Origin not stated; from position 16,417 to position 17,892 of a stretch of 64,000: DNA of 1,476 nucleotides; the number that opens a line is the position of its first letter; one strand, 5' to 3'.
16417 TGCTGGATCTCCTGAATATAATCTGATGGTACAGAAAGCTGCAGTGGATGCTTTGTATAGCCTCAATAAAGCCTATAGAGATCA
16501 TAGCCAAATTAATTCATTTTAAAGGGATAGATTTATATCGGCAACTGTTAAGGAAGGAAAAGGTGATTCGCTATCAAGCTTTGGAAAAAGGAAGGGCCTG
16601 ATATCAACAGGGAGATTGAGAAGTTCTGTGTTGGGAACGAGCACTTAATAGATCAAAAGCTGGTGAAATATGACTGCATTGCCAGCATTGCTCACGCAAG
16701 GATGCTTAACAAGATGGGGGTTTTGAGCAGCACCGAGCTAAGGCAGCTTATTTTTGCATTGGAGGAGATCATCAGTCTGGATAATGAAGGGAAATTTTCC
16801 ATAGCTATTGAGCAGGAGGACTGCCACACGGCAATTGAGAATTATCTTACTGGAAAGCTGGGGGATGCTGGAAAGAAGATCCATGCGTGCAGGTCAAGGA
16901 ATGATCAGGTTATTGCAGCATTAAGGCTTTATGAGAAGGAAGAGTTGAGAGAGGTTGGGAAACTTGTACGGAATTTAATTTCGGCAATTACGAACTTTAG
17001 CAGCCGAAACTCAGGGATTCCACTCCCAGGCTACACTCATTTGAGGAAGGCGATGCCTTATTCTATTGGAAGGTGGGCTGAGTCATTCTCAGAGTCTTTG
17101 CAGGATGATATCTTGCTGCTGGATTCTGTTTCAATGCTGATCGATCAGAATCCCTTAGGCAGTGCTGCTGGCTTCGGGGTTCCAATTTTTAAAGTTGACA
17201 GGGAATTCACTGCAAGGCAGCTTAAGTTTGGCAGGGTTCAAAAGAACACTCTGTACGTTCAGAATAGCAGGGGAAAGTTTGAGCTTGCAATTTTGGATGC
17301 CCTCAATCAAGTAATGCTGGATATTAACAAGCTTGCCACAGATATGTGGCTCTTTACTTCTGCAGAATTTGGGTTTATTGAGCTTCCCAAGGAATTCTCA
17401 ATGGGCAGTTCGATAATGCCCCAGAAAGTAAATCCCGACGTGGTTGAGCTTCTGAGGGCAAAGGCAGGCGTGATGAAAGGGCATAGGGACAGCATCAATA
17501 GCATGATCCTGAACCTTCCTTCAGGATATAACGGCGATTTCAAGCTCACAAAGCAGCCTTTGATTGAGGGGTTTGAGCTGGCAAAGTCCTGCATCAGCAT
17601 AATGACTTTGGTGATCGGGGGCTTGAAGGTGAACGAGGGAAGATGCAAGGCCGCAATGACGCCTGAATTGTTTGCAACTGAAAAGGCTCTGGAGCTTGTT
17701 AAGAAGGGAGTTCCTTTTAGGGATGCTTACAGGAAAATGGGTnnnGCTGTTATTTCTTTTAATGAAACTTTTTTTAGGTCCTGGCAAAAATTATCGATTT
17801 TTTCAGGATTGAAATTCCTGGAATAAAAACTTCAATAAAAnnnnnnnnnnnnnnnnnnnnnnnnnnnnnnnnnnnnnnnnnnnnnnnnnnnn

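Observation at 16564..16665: argH: conserved MKLW N-terminus is encoded but begins with ATC directly after an in-frame TGA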

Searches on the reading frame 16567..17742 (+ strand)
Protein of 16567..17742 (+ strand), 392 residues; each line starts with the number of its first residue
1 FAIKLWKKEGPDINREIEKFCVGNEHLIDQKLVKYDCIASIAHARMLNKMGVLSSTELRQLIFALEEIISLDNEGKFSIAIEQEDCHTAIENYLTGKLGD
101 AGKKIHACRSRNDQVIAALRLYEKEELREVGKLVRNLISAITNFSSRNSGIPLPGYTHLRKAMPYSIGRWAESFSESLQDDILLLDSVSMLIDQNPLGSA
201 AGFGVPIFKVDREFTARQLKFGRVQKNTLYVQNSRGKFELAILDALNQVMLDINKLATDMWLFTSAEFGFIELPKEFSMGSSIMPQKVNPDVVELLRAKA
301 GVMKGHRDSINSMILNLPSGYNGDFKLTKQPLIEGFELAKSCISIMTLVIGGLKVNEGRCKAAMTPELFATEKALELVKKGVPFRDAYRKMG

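Call 6: search_protein_families(library=ncbifam, proteins=[window:16573-17742:+])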
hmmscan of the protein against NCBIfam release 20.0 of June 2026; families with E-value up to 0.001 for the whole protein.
window:16573-17742:+ (390 aa): 17 families
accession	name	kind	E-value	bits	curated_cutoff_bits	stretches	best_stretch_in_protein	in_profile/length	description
TIGR00838.1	argH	equivalog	4e-94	316.2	279.5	1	26-390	23-387/455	argininosuccinate lyase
NF008964.0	PRK12308.1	equivalog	8.4e-74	249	657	1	26-390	25-389/624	argininosuccinate lyase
NF005000.0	PRK06389.1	equivalog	1.5e-53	182.5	388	1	10-390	11-380/434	argininosuccinate lyase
NF002563.0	PRK02186.1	subfamily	7.9e-45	153.4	625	1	27-390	432-798/890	argininosuccinate lyase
NF052535.1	CoM_syn_XcbC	exception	6e-33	114.3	575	1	29-388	34-389/495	2-phosphosulfolactate phosphatase XcbC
NF005218.0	PRK06705.1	equivalog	1.3e-26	93.5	883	1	30-386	37-394/502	argininosuccinate lyase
TIGR00928.1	purB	equivalog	9.2e-18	64.2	326.2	1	79-388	65-380/436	adenylosuccinate lyase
NF008909.0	PRK12273.1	subfamily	3.4e-17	62.5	510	1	102-362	136-404/474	aspartate ammonia-lyase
TIGR00839.1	aspA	equivalog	4.5e-13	48.9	681.2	1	102-358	131-395/468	aspartate ammonia-lyase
NF006500.1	PRK08937.2-4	subfamily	1.1e-11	44.2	626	1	98-362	96-360/448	adenylosuccinate lyase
TIGR00979.1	fumC_II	equivalog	2.4e-11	43.1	664.75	1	10-364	22-401/458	class II fumarate hydratase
NF006764.0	PRK09285.1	equivalog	2.3e-10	39.5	446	1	88-288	96-304/456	adenylosuccinate lyase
TIGR02426.1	protocat_pcaB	equivalog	3.8e-10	39.2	355.75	1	95-304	84-291/338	3-carboxy-cis,cis-muconate cycloisomerase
NF011092.0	PRK14515.1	subfamily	7.9e-07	28.3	876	1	105-303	143-348/479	aspartate ammonia-lyase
NF006554.0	PRK09053.1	equivalog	8.2e-06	24.9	595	1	98-360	98-360/453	3-carboxy-cis,cis-muconate cycloisomerase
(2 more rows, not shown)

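Call 8: find_homologous_proteins(query=window:16567-17742:+)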
Query window:16567-17742:+ (392 aa): 8000 proteins with E <= 0.001 among 8000 candidates; the best 120 are listed.
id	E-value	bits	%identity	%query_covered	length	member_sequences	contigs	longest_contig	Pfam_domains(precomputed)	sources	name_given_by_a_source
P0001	1.5e-233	793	100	92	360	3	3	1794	PF00206.26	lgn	-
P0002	5.9e-201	686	75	99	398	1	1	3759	PF14698.12,PF00206.26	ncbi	-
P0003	9.6e-194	662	74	99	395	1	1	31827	PF00206.26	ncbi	-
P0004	1.5e-190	651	72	99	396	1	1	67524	PF14698.12,PF00206.26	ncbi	-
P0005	8.7e-175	600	67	99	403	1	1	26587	PF00206.26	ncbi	-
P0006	2.4e-173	595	67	99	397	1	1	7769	PF00206.26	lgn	-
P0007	2.9e-172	591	67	99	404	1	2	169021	PF00206.26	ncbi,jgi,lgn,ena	-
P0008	2.5e-170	585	65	99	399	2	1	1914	PF00206.26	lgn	-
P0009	1.0e-168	580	64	99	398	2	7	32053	PF00206.26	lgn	-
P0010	2.7e-166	572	64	99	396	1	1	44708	PF00206.26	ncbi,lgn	-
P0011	6.0e-166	571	69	93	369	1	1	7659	PF00206.26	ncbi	-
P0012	1.3e-159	550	64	97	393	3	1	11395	PF00206.26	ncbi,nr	ncbi:argininosuccinate lyase [Candidatus Woesearchaeota archaeon]|nr:argininosuccinate lyase [Candid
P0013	4.1e-153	528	61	99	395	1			PF14698.12,PF00206.26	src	-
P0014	5.8e-153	528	61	99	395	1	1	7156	PF14698.12,PF00206.26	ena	-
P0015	8.3e-153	527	61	99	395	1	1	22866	PF14698.12,PF00206.26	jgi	-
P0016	8.6e-152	524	61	99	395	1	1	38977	PF14698.12,PF00206.26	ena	-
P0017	1.2e-151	524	60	99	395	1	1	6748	PF14698.12,PF00206.26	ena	-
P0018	1.7e-151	523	60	99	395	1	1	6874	PF14698.12,PF00206.26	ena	-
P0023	1.7e-145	503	59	99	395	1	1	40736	PF14698.12,PF00206.26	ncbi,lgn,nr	ncbi:argininosuccinate lyase [Candidatus Woesearchaeota archaeon]|nr:argininosuccinate lyase [Candid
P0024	2.5e-144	499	57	99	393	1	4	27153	PF14698.12,PF00206.26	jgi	-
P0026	1.8e-143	497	58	99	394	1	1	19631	PF14698.12,PF00206.26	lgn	-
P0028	4.0e-143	495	59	99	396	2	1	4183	PF14698.12,PF00206.26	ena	-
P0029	6.8e-143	495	57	99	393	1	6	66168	PF14698.12,PF00206.26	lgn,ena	-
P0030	1.5e-142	494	56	99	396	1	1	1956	PF14698.12,PF00206.26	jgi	jgi:argininosuccinate lyase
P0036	8.3e-142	491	57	99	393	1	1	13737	PF14698.12,PF00206.26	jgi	jgi:argininosuccinate lyase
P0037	1.3e-141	490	57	99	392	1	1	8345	PF14698.12,PF00206.26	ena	-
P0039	2.6e-141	489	57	99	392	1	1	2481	PF14698.12,PF00206.26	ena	-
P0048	5.5e-140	485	57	99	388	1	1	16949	PF14698.12,PF00206.26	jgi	-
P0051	1.1e-139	484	55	99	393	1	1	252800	PF14698.12,PF00206.26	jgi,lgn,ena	-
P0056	2.7e-139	483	56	99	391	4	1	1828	PF14698.12,PF00206.26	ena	-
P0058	3.7e-139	482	57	99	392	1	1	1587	PF14698.12,PF00206.26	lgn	-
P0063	6.7e-139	482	55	99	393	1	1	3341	PF14698.12,PF00206.26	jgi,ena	-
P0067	1.3e-138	481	56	99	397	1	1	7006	PF14698.12,PF00206.26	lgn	-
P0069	2.1e-138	480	54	99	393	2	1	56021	PF14698.12,PF00206.26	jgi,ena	jgi:argininosuccinate lyase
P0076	9.1e-138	478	55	99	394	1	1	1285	PF14698.12,PF00206.26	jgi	jgi:argininosuccinate lyase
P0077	9.7e-138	478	55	99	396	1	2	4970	PF14698.12,PF00206.26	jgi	jgi:argininosuccinate lyase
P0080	1.3e-137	477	54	99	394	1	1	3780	PF14698.12,PF00206.26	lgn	-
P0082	1.8e-137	477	56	100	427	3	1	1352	PF14698.12,PF00206.26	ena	-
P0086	3.0e-137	476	56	99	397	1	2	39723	PF14698.12,PF00206.26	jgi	-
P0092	5.7e-137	475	55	99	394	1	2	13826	PF14698.12,PF00206.26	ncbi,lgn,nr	ncbi:MAG: argininosuccinate lyase [Nanoarchaeota archaeon]|nr:argininosuccinate lyase [Nanoarchaeota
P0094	6.3e-137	475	56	99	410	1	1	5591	PF14698.12,PF00206.26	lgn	-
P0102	1.6e-136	474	59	95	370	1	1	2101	PF14698.12,PF00206.26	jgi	jgi:argininosuccinate lyase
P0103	1.9e-136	473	54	99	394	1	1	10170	PF14698.12,PF00206.26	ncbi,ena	-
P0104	2.3e-136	473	56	99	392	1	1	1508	PF14698.12,PF00206.26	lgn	-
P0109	3.3e-136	473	55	99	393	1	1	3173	PF14698.12,PF00206.26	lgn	-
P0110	3.4e-136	473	55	99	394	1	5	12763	PF14698.12,PF00206.26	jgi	jgi:argininosuccinate lyase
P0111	4.4e-136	472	58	99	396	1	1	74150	PF14698.12,PF00206.26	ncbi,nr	ncbi:argininosuccinate lyase [Candidatus Woesearchaeota archaeon]|nr:argininosuccinate lyase [Candid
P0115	6.0e-136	472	55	99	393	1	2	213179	PF14698.12,PF00206.26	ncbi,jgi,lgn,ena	-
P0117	6.6e-136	472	54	99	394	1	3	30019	PF14698.12,PF00206.26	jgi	-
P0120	7.8e-136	471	56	99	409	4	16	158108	PF14698.12,PF00206.26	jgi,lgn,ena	jgi:argininosuccinate lyase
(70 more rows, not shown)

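Call 10: find_encoding_contigs(protein=P0001, flank=3000, max_places=10)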
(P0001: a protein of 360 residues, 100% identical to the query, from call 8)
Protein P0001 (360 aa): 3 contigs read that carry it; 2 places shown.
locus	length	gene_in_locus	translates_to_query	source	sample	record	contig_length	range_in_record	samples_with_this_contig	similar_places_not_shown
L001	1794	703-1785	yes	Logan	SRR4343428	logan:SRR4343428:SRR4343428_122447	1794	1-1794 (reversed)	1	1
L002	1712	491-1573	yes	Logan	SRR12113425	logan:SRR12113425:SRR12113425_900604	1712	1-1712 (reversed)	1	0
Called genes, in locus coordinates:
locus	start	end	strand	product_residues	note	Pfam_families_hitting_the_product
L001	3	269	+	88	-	?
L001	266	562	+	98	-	-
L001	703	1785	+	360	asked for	PF00206:Lyase_1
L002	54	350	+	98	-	-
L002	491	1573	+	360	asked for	PF00206:Lyase_1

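Call 16: find_encoding_contigs(protein=P0002, flank=3000, max_places=3)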
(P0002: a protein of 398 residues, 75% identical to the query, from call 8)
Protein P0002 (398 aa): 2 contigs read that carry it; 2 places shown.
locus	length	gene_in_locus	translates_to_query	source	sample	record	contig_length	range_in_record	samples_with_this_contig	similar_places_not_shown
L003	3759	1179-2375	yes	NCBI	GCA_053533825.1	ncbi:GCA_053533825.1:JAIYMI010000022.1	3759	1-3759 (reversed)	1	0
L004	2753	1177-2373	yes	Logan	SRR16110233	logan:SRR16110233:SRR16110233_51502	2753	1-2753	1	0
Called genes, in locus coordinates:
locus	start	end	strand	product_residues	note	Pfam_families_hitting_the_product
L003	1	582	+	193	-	?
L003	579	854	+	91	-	-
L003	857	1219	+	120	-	-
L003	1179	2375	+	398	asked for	PF00206:Lyase_1, PF14698:ASL_C2 (faint)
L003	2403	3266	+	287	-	-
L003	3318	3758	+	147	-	?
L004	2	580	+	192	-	?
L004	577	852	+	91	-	-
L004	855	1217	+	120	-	-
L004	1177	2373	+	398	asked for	PF00206:Lyase_1, PF14698:ASL_C2 (faint)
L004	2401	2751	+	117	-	?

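Call 17: find_encoding_contigs(protein=P0003, flank=3000, max_places=3)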
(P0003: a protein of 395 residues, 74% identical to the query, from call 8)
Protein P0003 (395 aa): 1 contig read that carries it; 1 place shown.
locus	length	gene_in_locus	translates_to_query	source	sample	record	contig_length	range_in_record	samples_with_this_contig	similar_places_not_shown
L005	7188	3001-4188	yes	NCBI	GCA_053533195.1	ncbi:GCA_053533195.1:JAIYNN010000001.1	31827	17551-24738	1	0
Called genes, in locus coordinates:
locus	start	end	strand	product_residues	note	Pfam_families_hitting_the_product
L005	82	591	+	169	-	PF00583:Acetyltransf_1, PF13508:Acetyltransf_7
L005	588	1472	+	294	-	PF02729:OTCace_N, PF00185:OTCace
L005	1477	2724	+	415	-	PF00764:Arginosuc_synth, PF06508:QueC (faint), PF20979:Arginosuc_syn_C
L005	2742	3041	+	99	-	-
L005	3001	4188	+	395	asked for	PF00206:Lyase_1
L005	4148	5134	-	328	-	-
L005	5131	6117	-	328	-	-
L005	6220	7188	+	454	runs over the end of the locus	-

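Call 18: find_encoding_contigs(protein=P0004, flank=3000, max_places=3)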
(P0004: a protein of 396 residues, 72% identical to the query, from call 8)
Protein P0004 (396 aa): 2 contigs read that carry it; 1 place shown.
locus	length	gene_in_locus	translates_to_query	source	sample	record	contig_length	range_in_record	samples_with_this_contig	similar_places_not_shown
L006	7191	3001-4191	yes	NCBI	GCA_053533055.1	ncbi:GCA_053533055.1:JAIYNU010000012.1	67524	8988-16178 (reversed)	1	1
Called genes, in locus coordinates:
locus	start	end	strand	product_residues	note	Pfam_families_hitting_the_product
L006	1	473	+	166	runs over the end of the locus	PF00583:Acetyltransf_1, PF13673:Acetyltransf_10, PF13508:Acetyltransf_7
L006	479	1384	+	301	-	PF02729:OTCace_N, PF00185:OTCace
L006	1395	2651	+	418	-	PF00764:Arginosuc_synth, PF06508:QueC (weak), PF20979:Arginosuc_syn_C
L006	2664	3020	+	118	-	-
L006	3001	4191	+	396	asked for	PF00206:Lyase_1, PF14698:ASL_C2 (weak)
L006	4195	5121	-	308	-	-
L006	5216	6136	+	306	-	PF02729:OTCace_N, PF00185:OTCace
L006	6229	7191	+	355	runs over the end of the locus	PF00988:CPSase_sm_chain, PF00117:GATase, PF07722:Peptidase_C26 (weak)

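Call 21: find_encoding_contigs(protein=P0011, flank=2500, max_places=3)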
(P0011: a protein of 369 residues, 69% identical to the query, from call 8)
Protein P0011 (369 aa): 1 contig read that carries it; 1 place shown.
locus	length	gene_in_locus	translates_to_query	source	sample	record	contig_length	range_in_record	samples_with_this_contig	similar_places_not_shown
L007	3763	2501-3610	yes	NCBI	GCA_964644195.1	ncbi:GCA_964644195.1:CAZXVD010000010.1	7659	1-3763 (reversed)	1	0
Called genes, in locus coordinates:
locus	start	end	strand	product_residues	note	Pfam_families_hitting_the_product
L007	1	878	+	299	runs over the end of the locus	PF02729:OTCace_N, PF00185:OTCace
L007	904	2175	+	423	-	PF00764:Arginosuc_synth, PF06508:QueC (weak), PF20979:Arginosuc_syn_C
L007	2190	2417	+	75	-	-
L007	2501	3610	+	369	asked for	PF00206:Lyase_1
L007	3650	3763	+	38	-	?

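Call 22: find_encoding_contigs(protein=P0012, flank=2500, max_places=3)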
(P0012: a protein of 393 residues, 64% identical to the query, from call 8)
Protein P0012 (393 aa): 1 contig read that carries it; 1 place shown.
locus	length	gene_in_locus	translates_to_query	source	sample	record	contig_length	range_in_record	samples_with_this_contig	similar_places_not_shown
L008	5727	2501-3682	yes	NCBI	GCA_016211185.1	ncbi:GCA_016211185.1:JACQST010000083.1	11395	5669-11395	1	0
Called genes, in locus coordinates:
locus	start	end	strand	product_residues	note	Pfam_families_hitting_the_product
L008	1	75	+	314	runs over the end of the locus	-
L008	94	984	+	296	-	PF02729:OTCace_N, PF00185:OTCace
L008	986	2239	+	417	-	PF00764:Arginosuc_synth, PF20979:Arginosuc_syn_C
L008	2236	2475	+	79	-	-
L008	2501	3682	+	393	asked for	PF00206:Lyase_1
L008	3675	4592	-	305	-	-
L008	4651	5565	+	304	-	PF02729:OTCace_N, PF00185:OTCace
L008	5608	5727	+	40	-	PF00988:CPSase_sm_chain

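Call 28: find_related_loci(query=A1, collection=genome_contigs, flank=1500)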
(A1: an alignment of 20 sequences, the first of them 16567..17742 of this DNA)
Query A1 (392 aa) in genome_contigs; peptide patterns used: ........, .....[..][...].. (x = any residue, [..] = any of these).
600 stretches matched a pattern (row limit reached: there are more); 600 encode a relative of the query (tblastn E <= 1e-3); the best 80 are kept; 80 distinct loci.
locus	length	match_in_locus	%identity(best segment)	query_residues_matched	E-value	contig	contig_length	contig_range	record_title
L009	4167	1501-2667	56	3-392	5e-150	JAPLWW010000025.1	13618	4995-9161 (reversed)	MAG: Candidatus Micrarchaeota archaeon isolate LacPavin_0920_SED3_MAG_46_9 LacPavin_0920_SED3_scaffold_249046, whole gen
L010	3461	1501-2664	57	3-392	1e-150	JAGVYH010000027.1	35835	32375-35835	Candidatus Woesearchaeota archaeon isolate RIFCSPHIGHO2_02_FULL_33_21 rifcsphigho2_02_scaffold_3959, whole genome shotgu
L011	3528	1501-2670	54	2-392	5e-148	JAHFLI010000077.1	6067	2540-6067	MAG: Candidatus Woesearchaeota archaeon isolate nzgw43 NODE_44918_length_6068_cov_2.909871, whole genome shotgun sequenc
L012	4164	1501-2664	54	2-391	6e-143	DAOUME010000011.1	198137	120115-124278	MAG TPA_asm: Anaerolineae bacterium isolate W31_79 k127_303602, whole genome shotgun sequence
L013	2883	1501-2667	55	1-392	3e-145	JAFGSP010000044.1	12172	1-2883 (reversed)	MAG: Candidatus Woesearchaeota archaeon isolate Zod_Metabat.908 k87_3265314, whole genome shotgun sequence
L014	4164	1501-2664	55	3-392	4e-142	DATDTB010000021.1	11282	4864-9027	MAG TPA_asm: archaeon isolate SMAG_U8019 k141_380411, whole genome shotgun sequence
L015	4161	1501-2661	54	4-392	4e-141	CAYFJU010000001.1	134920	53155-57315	MAG TPA_asm: uncultured bacterium isolate ERP019367_co1_122 genome assembly, contig: NODE_169_length_134920_cov_13.84395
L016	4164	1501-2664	54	3-392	1e-140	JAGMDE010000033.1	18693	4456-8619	MAG: Thermoplasmatales archaeon isolate RS_17_39 ZL495.bin.39.fa_33, whole genome shotgun sequence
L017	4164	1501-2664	53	4-392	1e-139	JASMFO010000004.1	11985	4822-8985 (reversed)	MAG: Candidatus Woesearchaeota archaeon isolate ETNP7_MAG_25 c_000000049859, whole genome shotgun sequence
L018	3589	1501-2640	55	4-389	1e-139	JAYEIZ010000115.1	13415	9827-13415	MAG: Nanoarchaeota archaeon isolate MAG177 MAG177_115, whole genome shotgun sequence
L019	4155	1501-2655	51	3-389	4e-138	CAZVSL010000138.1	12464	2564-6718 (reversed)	MAG TPA_asm: uncultured Calditrichaceae bacterium isolate SRP141376_co1_187 genome assembly, contig: NODE_9654_length_12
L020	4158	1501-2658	52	3-391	8e-138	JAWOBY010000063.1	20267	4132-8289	MAG: Candidatus Woesearchaeota archaeon isolate BLK3-3.bin.38 k191_2239780, whole genome shotgun sequence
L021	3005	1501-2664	53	2-391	6e-139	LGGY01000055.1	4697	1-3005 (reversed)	MAG: Marinimicrobia bacterium 46_43 MPJ_scaffold_3037, whole genome shotgun sequence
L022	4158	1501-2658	57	3-389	1e-136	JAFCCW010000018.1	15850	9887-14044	MAG: Candidatus Iainarchaeum archaeon isolate Meg19_1012_Bin_161 Meg19_1012_Bin_161_scaffold_10144, whole genome shotgun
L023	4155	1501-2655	53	3-389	3e-136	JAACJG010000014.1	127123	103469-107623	MAG: Candidatus Rifleibacterium amylolyticum isolate CH46 Scaffold15, whole genome shotgun sequence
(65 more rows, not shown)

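Call 31: find_related_loci(query=window:16573-17742:+, collection=metagenome_contigs, flank=1500)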
Query window:16573-17742:+ (390 aa) in metagenome_contigs; peptide patterns used: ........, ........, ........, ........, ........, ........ (x = any residue, [..] = any of these).
600 stretches matched a pattern (row limit reached: there are more); 557 encode a relative of the query (tblastn E <= 1e-3); the best 80 are kept; 80 distinct loci.
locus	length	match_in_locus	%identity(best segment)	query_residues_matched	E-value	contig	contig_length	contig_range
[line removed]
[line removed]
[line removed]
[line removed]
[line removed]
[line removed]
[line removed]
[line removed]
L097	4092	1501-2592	39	26-390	1e-74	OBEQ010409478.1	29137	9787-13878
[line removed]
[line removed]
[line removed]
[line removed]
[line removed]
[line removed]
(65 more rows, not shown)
